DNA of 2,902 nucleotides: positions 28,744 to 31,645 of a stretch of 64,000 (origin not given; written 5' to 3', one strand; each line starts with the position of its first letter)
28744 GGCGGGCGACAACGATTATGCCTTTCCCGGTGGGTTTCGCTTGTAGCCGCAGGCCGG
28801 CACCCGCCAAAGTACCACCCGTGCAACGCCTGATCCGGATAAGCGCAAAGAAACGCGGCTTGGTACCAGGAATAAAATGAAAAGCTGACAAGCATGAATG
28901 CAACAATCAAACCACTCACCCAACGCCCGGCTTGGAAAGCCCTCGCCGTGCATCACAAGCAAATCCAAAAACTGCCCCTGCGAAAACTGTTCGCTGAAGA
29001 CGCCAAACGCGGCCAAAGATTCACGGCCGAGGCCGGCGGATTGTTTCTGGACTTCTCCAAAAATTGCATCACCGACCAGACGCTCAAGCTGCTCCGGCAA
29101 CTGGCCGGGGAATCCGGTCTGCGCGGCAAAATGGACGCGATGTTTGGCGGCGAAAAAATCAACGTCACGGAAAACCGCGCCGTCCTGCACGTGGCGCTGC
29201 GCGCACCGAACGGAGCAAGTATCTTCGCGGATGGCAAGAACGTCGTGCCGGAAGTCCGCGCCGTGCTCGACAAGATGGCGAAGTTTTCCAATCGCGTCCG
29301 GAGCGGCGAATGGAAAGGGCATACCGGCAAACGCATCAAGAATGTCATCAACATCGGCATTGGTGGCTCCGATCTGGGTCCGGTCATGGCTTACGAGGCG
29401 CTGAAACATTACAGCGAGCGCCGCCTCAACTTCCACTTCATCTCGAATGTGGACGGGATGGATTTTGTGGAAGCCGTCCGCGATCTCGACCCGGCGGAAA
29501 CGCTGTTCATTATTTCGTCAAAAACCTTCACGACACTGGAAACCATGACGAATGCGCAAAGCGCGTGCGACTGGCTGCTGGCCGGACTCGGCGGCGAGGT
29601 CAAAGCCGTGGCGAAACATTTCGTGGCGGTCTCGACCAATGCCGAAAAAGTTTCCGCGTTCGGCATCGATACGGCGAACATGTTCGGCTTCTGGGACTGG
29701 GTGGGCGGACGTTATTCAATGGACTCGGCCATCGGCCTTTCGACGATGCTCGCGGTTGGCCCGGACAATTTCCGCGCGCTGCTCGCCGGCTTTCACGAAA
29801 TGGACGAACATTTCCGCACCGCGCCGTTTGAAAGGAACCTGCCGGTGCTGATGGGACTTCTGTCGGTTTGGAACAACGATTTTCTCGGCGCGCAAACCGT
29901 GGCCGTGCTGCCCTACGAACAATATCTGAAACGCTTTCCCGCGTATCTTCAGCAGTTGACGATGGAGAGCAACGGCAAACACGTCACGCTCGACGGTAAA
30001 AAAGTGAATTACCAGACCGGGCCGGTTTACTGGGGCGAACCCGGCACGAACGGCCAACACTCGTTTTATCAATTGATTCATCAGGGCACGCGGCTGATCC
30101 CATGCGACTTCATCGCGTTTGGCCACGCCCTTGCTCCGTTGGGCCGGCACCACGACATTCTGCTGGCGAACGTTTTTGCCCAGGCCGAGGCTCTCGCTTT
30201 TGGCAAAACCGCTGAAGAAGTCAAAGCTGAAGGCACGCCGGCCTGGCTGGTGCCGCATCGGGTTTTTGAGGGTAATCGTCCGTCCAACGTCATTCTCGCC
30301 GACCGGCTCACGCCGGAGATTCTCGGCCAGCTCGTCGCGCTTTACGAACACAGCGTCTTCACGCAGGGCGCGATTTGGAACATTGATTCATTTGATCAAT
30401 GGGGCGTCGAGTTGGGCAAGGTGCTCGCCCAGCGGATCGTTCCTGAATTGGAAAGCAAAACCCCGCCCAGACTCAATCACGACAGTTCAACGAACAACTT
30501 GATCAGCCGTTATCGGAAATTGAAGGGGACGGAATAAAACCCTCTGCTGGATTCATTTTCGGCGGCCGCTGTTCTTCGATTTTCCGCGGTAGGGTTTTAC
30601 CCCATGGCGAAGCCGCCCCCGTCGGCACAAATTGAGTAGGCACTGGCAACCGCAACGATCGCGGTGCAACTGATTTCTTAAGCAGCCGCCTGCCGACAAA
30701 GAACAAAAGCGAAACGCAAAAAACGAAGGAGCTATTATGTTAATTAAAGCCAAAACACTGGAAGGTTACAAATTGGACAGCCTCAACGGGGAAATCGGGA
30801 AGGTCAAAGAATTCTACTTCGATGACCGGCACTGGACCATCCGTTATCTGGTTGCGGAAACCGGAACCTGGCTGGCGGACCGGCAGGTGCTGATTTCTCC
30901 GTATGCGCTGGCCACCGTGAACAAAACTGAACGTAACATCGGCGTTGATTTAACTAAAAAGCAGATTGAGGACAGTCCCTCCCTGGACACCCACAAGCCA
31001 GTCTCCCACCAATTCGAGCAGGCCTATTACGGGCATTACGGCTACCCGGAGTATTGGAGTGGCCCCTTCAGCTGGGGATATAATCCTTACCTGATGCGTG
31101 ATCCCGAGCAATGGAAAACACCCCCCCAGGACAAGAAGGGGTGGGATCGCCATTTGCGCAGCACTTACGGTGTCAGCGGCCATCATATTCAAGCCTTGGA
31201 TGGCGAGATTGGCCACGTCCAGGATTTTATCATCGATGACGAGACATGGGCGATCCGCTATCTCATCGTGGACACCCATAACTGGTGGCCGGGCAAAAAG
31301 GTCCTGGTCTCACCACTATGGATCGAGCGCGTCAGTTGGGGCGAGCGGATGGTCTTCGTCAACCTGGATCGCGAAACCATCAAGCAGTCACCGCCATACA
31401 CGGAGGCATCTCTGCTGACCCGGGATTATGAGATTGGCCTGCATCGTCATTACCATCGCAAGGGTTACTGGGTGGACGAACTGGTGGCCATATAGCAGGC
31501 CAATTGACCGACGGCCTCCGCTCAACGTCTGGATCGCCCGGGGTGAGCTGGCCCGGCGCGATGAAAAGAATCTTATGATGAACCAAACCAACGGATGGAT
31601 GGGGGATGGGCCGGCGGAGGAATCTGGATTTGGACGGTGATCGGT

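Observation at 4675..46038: Orientation-locked dyad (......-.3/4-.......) exactly 22 nt upstream of a position-matched hexamer, eight times: candidate regulon promoter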

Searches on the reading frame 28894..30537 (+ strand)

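Call 8: search_protein_families(library=pfam, proteins=[window:28894-30537:+])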
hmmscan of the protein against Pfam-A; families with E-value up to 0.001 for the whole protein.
window:28894-30537:+ (547 aa): 1 family
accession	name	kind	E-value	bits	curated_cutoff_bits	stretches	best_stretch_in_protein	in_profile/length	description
PF00342.24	PGI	-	3.2e-223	742.2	22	1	53-537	1-486/486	Phosphoglucose isomerase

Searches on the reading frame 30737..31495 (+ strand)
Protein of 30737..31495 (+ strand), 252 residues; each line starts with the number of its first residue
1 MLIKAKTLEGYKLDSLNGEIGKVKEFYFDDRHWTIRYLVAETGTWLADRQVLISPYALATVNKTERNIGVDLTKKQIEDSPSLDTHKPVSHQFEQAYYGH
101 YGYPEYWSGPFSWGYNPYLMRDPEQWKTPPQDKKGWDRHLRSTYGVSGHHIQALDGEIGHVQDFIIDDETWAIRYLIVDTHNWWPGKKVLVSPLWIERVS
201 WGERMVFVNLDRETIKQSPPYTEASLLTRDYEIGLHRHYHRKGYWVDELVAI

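Call 8: search_protein_families(library=pfam, proteins=[window:30737-31495:+])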
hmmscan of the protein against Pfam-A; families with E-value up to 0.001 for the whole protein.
window:30737-31495:+ (252 aa): 1 family
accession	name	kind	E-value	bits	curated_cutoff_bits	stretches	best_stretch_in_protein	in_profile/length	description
PF05239.21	PRC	-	4.9e-12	46.1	21.2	2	157-213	21-76/78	PRC-barrel domain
